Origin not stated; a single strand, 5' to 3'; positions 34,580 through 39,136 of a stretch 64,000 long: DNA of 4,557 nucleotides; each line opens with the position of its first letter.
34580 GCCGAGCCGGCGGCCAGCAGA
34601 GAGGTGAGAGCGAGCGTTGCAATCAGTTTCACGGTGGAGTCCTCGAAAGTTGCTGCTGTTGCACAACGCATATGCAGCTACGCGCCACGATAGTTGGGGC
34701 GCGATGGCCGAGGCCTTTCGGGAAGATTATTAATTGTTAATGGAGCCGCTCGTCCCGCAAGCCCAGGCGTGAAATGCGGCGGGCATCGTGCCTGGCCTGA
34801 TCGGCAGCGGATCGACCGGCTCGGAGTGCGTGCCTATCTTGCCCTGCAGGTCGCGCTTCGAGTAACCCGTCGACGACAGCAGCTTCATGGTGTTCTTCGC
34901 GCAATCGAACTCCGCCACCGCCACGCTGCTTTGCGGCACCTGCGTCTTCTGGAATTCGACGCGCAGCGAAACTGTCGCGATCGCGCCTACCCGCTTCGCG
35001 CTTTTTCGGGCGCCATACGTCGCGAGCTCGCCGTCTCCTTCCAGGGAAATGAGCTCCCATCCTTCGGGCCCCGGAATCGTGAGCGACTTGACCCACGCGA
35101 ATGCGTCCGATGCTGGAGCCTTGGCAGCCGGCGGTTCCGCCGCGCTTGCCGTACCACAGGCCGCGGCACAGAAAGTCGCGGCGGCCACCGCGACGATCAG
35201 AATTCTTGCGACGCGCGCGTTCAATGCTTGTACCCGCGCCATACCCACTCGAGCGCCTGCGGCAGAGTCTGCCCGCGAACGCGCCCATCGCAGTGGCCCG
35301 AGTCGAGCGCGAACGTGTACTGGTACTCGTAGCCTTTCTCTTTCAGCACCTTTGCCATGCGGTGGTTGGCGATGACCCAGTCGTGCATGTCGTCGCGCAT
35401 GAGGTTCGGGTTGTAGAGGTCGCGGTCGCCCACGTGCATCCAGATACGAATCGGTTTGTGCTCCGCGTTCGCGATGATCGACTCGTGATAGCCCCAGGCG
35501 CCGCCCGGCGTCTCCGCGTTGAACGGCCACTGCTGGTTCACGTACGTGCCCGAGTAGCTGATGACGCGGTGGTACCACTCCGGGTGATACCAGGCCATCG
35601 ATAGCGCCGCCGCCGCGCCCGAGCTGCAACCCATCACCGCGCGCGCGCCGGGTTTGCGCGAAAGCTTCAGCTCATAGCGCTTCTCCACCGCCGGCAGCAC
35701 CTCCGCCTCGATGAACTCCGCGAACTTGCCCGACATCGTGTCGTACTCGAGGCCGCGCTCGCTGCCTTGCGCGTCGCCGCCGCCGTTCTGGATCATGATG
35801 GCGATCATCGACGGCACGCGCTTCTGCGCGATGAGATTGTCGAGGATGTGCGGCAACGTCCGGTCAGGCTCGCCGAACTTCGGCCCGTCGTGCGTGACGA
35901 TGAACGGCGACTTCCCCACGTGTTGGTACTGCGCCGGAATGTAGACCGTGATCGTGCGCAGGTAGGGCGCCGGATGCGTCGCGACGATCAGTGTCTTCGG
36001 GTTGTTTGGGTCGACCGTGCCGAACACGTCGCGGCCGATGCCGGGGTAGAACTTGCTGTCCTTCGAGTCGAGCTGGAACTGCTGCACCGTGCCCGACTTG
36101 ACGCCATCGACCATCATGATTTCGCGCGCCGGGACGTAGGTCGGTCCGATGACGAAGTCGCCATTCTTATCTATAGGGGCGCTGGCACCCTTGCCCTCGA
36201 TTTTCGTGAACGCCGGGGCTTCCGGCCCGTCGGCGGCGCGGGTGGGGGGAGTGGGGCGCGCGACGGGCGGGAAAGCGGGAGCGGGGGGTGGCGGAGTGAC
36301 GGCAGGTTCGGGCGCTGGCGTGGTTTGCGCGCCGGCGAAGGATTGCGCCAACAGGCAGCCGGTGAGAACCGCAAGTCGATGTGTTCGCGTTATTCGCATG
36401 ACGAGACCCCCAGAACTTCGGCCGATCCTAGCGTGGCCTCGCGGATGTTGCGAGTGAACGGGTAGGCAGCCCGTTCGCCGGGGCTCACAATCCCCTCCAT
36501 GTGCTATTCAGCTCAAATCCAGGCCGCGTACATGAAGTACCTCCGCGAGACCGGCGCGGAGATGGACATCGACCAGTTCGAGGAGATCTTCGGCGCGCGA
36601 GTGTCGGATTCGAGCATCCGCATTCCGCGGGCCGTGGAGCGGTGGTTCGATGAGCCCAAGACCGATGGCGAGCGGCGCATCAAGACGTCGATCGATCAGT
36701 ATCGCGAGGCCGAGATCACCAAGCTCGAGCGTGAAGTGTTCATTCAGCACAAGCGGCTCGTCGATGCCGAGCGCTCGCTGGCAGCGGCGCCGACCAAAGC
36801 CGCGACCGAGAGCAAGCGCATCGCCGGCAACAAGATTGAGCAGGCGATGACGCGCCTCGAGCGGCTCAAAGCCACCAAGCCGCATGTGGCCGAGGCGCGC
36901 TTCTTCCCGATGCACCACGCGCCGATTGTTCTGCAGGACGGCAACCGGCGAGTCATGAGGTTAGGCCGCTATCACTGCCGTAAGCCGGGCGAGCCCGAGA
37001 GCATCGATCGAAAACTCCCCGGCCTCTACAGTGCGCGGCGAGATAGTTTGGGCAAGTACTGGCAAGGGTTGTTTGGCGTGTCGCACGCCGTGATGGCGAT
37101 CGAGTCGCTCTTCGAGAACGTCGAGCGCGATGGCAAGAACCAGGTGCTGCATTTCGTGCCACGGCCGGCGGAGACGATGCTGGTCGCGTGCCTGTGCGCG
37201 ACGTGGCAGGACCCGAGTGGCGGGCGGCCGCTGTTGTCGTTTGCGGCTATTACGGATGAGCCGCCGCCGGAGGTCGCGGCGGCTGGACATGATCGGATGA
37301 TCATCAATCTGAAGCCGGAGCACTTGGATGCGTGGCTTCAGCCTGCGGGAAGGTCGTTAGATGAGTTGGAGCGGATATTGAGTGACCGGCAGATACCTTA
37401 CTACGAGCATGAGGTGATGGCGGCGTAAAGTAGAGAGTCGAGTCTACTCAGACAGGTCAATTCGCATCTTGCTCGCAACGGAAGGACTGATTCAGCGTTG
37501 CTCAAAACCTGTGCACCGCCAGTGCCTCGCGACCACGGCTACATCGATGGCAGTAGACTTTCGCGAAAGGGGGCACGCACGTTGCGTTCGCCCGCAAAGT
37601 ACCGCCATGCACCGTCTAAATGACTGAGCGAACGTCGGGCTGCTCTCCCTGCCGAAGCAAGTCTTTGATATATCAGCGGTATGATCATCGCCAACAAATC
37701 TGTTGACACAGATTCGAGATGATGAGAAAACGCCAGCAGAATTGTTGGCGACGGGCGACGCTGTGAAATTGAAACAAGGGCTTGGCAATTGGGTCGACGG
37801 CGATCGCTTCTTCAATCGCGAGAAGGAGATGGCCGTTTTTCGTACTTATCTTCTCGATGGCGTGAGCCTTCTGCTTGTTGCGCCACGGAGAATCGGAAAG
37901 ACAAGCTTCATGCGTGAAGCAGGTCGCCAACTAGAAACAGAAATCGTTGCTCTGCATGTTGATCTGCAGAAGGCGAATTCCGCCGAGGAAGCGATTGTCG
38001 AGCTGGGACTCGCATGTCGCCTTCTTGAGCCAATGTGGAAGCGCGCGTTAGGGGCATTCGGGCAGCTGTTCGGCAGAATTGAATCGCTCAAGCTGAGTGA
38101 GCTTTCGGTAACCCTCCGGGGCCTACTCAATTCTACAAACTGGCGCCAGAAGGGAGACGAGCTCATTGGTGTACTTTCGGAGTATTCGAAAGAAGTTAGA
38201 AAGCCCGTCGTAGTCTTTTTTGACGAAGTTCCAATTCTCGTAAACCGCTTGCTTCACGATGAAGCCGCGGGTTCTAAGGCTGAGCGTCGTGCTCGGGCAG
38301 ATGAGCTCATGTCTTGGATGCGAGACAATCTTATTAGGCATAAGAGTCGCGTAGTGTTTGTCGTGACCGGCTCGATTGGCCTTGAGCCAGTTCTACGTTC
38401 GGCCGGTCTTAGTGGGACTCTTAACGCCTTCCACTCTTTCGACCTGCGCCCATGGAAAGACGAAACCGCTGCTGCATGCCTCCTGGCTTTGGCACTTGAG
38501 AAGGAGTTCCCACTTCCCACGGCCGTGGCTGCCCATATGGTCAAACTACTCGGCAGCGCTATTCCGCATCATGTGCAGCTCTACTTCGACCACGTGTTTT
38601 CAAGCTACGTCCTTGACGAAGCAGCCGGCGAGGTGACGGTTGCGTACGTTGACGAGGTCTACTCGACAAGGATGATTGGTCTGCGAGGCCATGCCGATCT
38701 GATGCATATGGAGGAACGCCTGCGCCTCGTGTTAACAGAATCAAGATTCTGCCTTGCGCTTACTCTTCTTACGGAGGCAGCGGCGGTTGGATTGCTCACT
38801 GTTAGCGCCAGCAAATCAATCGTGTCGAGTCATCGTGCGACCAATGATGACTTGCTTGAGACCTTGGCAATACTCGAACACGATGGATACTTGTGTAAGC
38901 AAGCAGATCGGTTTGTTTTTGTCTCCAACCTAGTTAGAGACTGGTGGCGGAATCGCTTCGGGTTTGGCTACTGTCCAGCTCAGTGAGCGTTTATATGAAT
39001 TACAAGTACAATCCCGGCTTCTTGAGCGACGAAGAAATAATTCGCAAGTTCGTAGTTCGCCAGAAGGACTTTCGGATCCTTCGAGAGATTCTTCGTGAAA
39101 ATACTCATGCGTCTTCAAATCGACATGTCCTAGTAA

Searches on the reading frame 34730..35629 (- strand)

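Call 14: search_protein_families(library=pfam, proteins=[window:34730-35629:-])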
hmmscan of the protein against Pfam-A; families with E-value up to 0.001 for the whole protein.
window:34730-35629:- (299 aa): 1 family
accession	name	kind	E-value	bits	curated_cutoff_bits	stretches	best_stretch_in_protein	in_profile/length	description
PF16747.10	Adhesin_E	-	7.8e-10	39.4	23.7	1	195-292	5-109/109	Surface-adhesin protein E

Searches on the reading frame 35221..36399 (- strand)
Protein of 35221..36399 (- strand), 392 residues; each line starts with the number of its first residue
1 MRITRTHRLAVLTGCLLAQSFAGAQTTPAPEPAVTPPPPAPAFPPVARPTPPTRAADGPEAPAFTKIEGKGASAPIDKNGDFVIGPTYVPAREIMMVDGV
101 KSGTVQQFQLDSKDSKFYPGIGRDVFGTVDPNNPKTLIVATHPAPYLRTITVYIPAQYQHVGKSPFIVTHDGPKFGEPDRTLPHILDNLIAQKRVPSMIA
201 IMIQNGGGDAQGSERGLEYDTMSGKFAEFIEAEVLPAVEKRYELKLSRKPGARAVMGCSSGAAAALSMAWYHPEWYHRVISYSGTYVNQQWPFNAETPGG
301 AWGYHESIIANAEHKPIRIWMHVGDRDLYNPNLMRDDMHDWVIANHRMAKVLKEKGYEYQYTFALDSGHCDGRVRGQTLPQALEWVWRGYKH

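Call 14: search_protein_families(library=pfam, proteins=[window:35221-36399:-])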
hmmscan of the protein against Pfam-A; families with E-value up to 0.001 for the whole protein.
window:35221-36399:- (392 aa): 1 family
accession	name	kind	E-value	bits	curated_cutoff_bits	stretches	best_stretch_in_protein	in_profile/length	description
PF00756.26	Esterase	-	4.4e-19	69.7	22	1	148-361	8-228/251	Putative esterase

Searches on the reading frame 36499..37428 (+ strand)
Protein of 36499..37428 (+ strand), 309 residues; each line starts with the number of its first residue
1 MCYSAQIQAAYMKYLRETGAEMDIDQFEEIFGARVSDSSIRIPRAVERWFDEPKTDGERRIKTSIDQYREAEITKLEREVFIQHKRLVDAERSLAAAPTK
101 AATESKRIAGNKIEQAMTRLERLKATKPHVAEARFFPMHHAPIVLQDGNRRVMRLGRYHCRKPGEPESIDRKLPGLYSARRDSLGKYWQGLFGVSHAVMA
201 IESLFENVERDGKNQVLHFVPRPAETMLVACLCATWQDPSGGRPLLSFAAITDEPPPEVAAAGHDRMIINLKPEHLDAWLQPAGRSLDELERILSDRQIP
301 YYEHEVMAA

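Call 14: search_protein_families(library=pfam, proteins=[window:36499-37428:+])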
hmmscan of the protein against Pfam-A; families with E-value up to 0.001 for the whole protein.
window:36499-37428:+ (309 aa): 1 family
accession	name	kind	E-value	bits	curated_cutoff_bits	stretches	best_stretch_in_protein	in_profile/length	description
PF02586.19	SRAP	-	4.8e-14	52.8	27.1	1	125-296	25-196/214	SOS response associated peptidase (SRAP)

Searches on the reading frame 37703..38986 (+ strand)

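Call 14: search_protein_families(library=pfam, proteins=[window:37703-38986:+])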
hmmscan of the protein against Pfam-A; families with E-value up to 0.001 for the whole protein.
window:37703-38986:+ (427 aa): 2 families
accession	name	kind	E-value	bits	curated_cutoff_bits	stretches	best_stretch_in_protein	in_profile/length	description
PF00004.35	AAA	-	0.00022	22.1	21.2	0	56-223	1-108/131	ATPase family associated with various cellular activities (AAA)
PF01637.24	ATPase_2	-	0.00038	20.8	33.2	1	36-226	1-158/225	ATPase domain predominantly from Archaea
